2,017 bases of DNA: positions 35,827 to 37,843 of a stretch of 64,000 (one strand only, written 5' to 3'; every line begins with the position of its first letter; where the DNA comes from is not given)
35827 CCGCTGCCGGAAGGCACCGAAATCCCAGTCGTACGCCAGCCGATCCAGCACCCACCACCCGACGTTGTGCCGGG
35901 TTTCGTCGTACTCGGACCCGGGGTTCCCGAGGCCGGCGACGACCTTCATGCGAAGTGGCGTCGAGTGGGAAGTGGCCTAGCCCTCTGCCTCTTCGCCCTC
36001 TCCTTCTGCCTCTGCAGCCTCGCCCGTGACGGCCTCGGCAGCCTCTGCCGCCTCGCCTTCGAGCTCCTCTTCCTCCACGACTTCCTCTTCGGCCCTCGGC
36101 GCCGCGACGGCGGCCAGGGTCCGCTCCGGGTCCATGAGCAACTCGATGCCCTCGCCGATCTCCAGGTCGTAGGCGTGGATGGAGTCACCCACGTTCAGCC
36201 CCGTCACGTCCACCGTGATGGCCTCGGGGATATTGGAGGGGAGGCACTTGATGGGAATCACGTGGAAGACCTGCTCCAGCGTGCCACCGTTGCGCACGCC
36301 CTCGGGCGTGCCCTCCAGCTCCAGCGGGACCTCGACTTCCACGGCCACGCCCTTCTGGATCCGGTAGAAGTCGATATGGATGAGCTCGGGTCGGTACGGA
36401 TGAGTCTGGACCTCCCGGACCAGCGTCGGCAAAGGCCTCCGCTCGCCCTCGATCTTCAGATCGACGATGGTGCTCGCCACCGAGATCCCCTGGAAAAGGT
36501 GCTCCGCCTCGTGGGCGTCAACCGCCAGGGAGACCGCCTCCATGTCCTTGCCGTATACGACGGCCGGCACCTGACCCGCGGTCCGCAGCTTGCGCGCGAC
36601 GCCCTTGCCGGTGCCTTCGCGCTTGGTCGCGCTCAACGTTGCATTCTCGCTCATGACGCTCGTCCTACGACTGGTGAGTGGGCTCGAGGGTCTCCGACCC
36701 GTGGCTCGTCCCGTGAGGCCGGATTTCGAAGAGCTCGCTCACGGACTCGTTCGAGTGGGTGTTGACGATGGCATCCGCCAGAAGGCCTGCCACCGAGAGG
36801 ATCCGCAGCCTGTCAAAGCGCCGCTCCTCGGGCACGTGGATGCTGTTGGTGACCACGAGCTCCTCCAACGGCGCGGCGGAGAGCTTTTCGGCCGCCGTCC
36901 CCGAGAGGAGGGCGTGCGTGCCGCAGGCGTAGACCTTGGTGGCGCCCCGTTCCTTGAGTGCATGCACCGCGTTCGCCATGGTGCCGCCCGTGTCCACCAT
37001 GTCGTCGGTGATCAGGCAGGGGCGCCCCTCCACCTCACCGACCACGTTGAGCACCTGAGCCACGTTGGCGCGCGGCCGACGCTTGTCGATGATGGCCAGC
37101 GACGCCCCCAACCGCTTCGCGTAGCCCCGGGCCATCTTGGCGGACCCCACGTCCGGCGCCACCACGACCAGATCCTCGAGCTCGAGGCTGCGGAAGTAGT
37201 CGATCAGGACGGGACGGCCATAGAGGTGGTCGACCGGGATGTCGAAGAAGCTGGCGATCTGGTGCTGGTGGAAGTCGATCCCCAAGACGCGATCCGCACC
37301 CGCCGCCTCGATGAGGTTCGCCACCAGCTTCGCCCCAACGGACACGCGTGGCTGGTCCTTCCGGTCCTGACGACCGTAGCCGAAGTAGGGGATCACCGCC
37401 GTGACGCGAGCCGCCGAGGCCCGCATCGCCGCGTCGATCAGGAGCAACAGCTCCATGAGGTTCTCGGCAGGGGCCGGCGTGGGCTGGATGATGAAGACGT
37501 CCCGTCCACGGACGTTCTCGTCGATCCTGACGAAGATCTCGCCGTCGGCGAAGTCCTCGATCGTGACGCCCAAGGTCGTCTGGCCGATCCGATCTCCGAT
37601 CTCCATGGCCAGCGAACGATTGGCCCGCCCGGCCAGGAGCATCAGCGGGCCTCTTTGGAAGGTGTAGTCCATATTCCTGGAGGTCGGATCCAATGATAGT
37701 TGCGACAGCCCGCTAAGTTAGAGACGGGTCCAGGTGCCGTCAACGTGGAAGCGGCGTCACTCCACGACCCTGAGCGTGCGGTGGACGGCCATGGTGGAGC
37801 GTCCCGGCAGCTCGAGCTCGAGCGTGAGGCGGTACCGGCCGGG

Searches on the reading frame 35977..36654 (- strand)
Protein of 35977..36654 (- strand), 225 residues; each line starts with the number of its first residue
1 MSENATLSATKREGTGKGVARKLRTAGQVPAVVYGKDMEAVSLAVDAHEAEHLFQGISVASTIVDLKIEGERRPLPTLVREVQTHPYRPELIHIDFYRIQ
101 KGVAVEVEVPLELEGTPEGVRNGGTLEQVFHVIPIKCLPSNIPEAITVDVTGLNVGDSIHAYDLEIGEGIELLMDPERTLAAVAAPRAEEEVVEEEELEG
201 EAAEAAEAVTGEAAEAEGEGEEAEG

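Call 58: search_protein_families(library=pfam, proteins=[window:35977-36654:-], max_evalue=0.001)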
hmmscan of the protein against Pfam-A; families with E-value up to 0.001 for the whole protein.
window:35977-36654:- (225 aa): 2 families
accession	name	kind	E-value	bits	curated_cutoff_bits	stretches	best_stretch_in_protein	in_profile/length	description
PF14693.11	Ribosomal_TL5_C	-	4.8e-30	104.2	27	1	105-187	2-84/84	Ribosomal protein TL5, C-terminal domain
PF01386.24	Ribosomal_L25p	-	1.2e-25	90.2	23.6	1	7-96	1-82/82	Ribosomal L25p family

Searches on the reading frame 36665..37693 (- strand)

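Call 58: search_protein_families(library=pfam, proteins=[window:36665-37693:-], max_evalue=0.001)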
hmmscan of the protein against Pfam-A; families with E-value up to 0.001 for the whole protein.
window:36665-37693:- (342 aa): 3 families
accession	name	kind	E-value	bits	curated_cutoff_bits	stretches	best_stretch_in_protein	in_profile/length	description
PF13793.12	Pribosyltran_N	-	3e-44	150.1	25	1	17-132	1-117/117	N-terminal domain of ribose phosphate pyrophosphokinase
PF14572.12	Pribosyl_synth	-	1.4e-27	97.3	27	1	214-322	74-183/184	Phosphoribosyl synthetase-associated domain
PF00156.33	Pribosyltran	-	6.5e-16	58.5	26.3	1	166-261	22-125/158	Phosphoribosyl transferase domain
